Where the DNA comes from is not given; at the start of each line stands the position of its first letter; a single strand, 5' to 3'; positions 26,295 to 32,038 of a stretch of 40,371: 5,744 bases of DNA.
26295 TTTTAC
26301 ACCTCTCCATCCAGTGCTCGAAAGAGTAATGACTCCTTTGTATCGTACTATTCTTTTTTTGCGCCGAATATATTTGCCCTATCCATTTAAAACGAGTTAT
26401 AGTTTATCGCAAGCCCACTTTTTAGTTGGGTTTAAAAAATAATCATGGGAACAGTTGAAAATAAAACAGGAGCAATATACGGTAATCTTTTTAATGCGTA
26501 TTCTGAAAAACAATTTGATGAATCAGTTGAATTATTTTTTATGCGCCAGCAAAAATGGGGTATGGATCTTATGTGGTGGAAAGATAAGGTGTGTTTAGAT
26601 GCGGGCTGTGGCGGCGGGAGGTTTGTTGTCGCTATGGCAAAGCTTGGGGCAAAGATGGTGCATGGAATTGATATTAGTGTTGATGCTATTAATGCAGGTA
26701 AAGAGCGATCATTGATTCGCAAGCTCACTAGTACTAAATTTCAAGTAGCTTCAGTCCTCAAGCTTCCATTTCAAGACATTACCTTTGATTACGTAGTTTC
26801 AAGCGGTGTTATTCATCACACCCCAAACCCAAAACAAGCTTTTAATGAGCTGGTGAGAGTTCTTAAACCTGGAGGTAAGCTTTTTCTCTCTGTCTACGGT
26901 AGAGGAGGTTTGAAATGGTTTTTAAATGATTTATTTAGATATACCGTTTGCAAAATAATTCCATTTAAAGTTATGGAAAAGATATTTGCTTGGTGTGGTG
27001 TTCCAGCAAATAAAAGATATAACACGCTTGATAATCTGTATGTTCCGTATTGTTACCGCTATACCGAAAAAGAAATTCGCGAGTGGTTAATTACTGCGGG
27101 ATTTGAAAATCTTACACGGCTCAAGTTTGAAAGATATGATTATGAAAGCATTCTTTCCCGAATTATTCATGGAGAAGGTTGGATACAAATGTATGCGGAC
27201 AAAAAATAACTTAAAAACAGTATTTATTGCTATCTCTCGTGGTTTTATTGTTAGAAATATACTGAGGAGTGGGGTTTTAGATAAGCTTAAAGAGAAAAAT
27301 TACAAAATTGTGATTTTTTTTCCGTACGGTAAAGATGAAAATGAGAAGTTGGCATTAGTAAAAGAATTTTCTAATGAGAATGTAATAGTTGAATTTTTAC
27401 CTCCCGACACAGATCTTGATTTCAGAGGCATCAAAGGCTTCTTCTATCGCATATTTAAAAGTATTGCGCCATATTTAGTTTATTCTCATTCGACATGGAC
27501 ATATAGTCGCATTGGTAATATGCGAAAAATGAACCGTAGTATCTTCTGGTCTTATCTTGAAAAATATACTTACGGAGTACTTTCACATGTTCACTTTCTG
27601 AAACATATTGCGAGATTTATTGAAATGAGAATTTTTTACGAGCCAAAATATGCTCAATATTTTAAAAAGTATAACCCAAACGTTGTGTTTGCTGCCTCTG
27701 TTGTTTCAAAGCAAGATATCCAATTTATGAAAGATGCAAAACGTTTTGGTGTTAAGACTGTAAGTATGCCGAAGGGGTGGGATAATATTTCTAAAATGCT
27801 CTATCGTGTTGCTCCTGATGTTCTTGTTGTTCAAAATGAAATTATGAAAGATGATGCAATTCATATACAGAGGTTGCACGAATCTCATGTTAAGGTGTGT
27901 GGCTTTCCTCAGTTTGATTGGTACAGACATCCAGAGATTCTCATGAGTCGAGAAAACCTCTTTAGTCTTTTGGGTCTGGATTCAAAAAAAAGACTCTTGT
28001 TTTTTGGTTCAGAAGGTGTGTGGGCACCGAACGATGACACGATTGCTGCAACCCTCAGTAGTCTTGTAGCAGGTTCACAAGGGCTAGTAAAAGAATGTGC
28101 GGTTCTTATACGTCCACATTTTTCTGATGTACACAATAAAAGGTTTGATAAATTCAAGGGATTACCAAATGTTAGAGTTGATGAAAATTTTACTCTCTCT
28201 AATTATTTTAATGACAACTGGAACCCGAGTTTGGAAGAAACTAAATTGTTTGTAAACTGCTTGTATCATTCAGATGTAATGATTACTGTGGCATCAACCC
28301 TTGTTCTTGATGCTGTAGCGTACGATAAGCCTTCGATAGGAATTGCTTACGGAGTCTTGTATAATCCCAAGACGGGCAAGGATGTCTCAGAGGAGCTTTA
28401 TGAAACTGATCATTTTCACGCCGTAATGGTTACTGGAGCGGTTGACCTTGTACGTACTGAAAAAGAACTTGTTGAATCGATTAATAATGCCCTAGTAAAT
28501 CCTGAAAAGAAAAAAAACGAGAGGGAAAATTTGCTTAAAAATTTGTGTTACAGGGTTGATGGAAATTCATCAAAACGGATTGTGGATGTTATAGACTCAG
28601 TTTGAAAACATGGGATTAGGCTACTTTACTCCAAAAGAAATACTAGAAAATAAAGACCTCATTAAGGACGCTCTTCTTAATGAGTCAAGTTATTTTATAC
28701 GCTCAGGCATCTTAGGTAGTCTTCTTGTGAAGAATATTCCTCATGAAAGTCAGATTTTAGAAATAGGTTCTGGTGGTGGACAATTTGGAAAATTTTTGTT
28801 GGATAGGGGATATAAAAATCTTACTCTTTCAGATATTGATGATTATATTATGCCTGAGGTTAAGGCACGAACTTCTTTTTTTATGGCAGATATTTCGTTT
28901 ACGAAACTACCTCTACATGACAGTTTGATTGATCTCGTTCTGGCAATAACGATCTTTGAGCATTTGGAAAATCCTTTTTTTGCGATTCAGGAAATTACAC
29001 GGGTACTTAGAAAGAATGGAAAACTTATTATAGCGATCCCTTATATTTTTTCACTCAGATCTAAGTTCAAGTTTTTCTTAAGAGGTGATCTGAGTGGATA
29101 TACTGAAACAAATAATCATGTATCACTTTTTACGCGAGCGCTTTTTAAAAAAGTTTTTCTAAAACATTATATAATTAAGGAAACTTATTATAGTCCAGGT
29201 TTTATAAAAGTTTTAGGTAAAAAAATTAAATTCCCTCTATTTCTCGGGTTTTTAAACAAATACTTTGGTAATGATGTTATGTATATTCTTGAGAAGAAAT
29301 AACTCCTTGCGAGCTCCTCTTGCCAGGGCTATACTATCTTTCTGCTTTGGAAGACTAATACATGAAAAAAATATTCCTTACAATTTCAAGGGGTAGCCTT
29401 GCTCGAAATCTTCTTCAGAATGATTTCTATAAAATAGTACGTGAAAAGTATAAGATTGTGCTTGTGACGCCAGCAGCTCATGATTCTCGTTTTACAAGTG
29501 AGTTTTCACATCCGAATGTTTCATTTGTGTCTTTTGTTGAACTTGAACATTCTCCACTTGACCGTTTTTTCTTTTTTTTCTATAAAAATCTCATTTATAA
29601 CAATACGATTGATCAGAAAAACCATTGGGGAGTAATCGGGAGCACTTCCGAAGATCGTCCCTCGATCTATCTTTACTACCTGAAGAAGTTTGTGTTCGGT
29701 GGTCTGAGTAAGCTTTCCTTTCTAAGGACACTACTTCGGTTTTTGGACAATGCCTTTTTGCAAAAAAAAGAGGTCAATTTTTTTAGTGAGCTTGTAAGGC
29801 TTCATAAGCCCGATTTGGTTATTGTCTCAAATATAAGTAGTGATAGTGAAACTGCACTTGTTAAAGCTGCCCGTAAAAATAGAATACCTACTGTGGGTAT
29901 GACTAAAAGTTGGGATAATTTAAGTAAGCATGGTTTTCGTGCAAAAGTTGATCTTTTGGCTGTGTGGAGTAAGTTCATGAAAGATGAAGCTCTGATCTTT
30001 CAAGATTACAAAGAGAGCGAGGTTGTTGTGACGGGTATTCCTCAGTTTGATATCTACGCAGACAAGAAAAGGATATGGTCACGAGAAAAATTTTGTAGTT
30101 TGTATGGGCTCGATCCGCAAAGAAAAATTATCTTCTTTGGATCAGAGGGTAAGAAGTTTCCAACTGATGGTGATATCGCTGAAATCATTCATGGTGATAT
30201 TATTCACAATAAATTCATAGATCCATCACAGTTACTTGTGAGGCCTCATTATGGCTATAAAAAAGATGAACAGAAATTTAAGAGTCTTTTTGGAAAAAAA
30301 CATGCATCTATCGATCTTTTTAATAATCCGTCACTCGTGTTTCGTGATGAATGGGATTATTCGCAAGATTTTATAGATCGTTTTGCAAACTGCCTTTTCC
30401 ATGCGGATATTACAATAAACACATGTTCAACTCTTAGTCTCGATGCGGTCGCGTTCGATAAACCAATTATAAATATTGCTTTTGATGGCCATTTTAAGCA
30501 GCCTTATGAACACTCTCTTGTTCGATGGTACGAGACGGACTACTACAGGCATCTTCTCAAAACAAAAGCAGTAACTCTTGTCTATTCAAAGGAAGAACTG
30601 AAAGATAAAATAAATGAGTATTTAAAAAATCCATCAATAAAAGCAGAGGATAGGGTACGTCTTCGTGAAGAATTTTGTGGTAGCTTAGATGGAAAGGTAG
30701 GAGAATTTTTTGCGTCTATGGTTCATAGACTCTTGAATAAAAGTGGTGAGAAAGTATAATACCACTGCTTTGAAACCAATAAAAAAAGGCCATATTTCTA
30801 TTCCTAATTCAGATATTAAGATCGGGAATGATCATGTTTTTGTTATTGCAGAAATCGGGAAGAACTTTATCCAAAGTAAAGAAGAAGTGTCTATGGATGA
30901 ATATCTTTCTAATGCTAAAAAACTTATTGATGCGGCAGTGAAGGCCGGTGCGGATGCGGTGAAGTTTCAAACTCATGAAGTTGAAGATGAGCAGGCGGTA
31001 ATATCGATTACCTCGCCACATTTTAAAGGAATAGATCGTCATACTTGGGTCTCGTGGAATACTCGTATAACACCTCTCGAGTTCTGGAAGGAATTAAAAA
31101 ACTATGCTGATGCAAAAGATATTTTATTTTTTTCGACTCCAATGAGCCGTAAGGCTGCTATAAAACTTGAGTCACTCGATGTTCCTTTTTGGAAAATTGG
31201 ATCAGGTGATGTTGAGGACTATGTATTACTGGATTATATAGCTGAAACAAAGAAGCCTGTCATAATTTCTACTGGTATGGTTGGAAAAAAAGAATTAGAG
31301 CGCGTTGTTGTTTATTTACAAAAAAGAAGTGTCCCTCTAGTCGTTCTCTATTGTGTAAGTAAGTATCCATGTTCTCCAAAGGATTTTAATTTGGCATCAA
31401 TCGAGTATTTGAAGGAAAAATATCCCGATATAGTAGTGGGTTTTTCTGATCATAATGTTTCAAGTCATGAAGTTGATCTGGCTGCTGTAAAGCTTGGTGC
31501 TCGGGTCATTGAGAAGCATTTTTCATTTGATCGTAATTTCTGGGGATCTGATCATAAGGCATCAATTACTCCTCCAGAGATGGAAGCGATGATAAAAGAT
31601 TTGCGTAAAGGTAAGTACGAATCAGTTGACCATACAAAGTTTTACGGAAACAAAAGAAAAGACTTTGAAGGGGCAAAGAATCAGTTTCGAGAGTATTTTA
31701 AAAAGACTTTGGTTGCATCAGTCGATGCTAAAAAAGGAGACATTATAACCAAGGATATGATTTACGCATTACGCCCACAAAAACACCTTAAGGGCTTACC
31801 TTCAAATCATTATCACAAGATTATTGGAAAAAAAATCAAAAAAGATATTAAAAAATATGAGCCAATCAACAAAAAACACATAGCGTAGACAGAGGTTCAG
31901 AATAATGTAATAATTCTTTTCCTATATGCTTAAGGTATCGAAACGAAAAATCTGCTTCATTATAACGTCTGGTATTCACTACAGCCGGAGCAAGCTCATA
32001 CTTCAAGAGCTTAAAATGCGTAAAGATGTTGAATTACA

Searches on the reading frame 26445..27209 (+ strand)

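Call 44: search_protein_families(library=pfam, proteins=[window:26445-27209:+], max_evalue=0.001)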
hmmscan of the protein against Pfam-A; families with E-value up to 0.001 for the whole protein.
window:26445-27209:+ (254 aa): 13 families
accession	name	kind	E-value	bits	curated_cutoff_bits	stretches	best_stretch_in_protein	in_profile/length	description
PF08241.18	Methyltransf_11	-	1.4e-25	90.2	21.2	1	51-148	1-95/95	Methyltransferase domain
PF13847.12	Methyltransf_31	-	1.2e-23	83.8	27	1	47-149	4-110/145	Methyltransferase domain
PF13649.12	Methyltransf_25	-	6.9e-22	78.4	27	1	51-144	2-97/97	Methyltransferase domain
PF08242.18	Methyltransf_12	-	2e-18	67.3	30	1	51-146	1-98/98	Methyltransferase domain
PF13489.12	Methyltransf_23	-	2.7e-18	66.7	27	1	47-223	23-162/164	Methyltransferase domain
PF01209.24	Ubie_methyltran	-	3.4e-12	46.7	20.1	1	48-158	49-161/233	ubiE/COQ5 methyltransferase family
PF08003.17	Methyltransf_9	-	3.6e-09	36.5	23.8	1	45-149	114-218/315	Protein of unknown function (DUF1698)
PF06325.19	PrmA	-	4.9e-08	33.3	22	1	46-149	161-259/296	Ribosomal protein L11 methyltransferase (PrmA)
PF05175.20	MTS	-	1.5e-07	31.6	23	1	16-166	8-156/170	Methyltransferase small domain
PF07021.18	MetW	-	9.3e-06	25.8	21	1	50-141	17-103/193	Methionine biosynthesis protein MetW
PF02353.26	CMAS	-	4.9e-05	23.2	27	1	50-149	66-165/273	Mycolic acid cyclopropane synthetase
PF05219.18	DREV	-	0.00018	21.1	26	1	12-149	67-187/265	DREV methyltransferase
PF20922.3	Anamorsin_N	-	0.00056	20.1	27.1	0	103-149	41-88/163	Anamorsin, N-terminal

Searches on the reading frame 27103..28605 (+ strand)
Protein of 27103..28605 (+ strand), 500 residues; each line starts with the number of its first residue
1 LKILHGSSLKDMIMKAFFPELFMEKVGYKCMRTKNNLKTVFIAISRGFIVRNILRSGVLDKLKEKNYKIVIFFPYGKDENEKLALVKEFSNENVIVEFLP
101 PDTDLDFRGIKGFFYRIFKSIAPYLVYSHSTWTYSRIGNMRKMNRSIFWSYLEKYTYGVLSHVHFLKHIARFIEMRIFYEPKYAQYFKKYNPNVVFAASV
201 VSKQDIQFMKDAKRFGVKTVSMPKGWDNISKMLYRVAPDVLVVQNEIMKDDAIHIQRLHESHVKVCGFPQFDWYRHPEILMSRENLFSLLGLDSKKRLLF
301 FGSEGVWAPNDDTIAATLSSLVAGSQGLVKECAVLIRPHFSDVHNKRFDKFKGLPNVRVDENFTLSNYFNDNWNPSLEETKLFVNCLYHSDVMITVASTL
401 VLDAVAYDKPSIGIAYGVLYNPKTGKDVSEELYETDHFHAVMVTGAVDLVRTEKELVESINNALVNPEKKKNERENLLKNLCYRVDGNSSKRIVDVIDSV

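Call 44: search_protein_families(library=pfam, proteins=[window:27103-28605:+], max_evalue=0.001)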
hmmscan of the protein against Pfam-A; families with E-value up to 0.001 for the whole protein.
window:27103-28605:+ (500 aa): 1 family
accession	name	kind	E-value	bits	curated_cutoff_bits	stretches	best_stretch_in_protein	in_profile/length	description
PF04464.20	Glyphos_transf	-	1.5e-06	27.9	22.1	1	386-497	264-365/367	CDP-Glycerol:Poly(glycerophosphate) glycerophosphotransferase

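Call 75: search_protein_families(library=ncbifam, proteins=[window:27103-28605:+], max_evalue=0.001)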
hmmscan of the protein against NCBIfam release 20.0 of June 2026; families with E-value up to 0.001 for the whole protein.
window:27103-28605:+ (500 aa): 2 families
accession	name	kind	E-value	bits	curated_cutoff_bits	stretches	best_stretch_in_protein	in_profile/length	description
NF046086.1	BFO_1060_trans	domain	4.8e-17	62.1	200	2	166-302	20-168/365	BFO_1060 family glycosyltransferase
TIGR04396.2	surf_polysacc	subfamily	4.8e-05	22.7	125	0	386-499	260-361/427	surface carbohydrate biosynthesis protein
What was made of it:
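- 27103..30759 (+): Two TagF/BFO_1060-like GT-B proteins (27103-28605 and 29362-30759) with a methyltransferase between them. They could use CDP-alcohols or CMP-nonulosonate; which one is unresolved. BFO_1060 family about 62 bits, below cut-off (call 75).
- On TagF-type CDP-alcohol:glycan phosphotransferase (27103-28605, 29362-30759): NCBIfam prefers the BFO_1060 glycosyltransferase family at about 62 bits, below its cut-off (call 75).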

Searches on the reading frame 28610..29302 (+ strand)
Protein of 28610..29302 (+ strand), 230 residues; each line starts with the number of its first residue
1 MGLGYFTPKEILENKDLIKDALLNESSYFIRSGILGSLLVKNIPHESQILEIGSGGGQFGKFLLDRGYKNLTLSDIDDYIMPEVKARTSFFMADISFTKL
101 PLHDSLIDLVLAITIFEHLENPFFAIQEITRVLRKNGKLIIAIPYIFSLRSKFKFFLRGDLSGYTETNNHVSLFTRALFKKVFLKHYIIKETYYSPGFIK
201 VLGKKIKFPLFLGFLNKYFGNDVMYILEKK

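Call 44: search_protein_families(library=pfam, proteins=[window:28610-29302:+], max_evalue=0.001)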
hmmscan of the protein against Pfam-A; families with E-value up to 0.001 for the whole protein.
window:28610-29302:+ (230 aa): 5 families
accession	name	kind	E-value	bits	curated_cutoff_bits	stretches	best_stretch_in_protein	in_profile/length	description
PF08241.18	Methyltransf_11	-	3.8e-14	53.5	21.2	1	50-141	1-95/95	Methyltransferase domain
PF13649.12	Methyltransf_25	-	3.9e-09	37.5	27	1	49-137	1-97/97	Methyltransferase domain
PF08242.18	Methyltransf_12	-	3.4e-08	34.5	30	1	50-139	1-98/98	Methyltransferase domain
PF13489.12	Methyltransf_23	-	5.8e-07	29.8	27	1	40-182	17-153/164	Methyltransferase domain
PF13847.12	Methyltransf_31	-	2.5e-05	24.4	27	1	48-144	6-112/145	Methyltransferase domain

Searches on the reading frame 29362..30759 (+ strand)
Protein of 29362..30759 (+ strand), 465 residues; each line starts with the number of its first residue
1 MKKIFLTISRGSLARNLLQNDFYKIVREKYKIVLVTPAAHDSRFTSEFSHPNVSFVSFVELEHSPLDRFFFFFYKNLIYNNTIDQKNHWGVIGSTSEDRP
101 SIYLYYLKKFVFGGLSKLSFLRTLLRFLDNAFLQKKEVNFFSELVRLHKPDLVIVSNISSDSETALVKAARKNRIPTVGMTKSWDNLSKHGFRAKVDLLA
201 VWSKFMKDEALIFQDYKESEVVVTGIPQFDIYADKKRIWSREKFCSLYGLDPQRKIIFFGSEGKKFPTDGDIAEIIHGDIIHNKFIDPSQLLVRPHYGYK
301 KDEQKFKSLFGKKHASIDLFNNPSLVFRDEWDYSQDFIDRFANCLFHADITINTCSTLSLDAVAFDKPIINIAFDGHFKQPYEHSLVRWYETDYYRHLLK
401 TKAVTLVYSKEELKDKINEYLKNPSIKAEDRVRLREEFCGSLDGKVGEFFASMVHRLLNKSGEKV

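Call 44: search_protein_families(library=pfam, proteins=[window:29362-30759:+], max_evalue=0.001)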
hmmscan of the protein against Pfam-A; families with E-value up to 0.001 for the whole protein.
window:29362-30759:+ (465 aa): 1 family
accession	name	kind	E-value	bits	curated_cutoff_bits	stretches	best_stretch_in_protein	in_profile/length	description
PF04464.20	Glyphos_transf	-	0.00015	21.3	22.1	1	197-448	136-359/367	CDP-Glycerol:Poly(glycerophosphate) glycerophosphotransferase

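Call 75: search_protein_families(library=ncbifam, proteins=[window:29362-30759:+], max_evalue=0.001)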
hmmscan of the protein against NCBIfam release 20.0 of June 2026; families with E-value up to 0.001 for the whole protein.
window:29362-30759:+ (465 aa): 1 family
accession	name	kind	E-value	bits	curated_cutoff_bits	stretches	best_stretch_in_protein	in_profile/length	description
NF046086.1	BFO_1060_trans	domain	9.2e-17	61.2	200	1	138-261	36-169/365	BFO_1060 family glycosyltransferase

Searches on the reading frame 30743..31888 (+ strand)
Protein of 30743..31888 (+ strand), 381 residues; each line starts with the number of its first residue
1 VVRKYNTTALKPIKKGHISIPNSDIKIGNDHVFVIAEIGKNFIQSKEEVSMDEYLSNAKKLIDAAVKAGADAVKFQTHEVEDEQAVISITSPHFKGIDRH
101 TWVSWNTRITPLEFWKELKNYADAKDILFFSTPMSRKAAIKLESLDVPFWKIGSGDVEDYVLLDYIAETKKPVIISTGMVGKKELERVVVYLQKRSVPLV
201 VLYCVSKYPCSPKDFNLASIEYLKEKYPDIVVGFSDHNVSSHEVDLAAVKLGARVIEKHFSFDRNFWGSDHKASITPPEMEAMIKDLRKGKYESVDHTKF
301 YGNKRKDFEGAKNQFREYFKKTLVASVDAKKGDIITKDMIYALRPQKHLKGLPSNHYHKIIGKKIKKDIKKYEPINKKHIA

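Call 44: search_protein_families(library=pfam, proteins=[window:30743-31888:+], max_evalue=0.001)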
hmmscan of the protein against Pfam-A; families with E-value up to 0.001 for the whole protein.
window:30743-31888:+ (381 aa): 2 families
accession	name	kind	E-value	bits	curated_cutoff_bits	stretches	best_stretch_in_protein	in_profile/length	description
PF03102.20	NeuB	-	9.2e-65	218.9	22.1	1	61-290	1-232/241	NeuB family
PF08666.17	SAF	-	1e-09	39.3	21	1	323-380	4-62/63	SAF domain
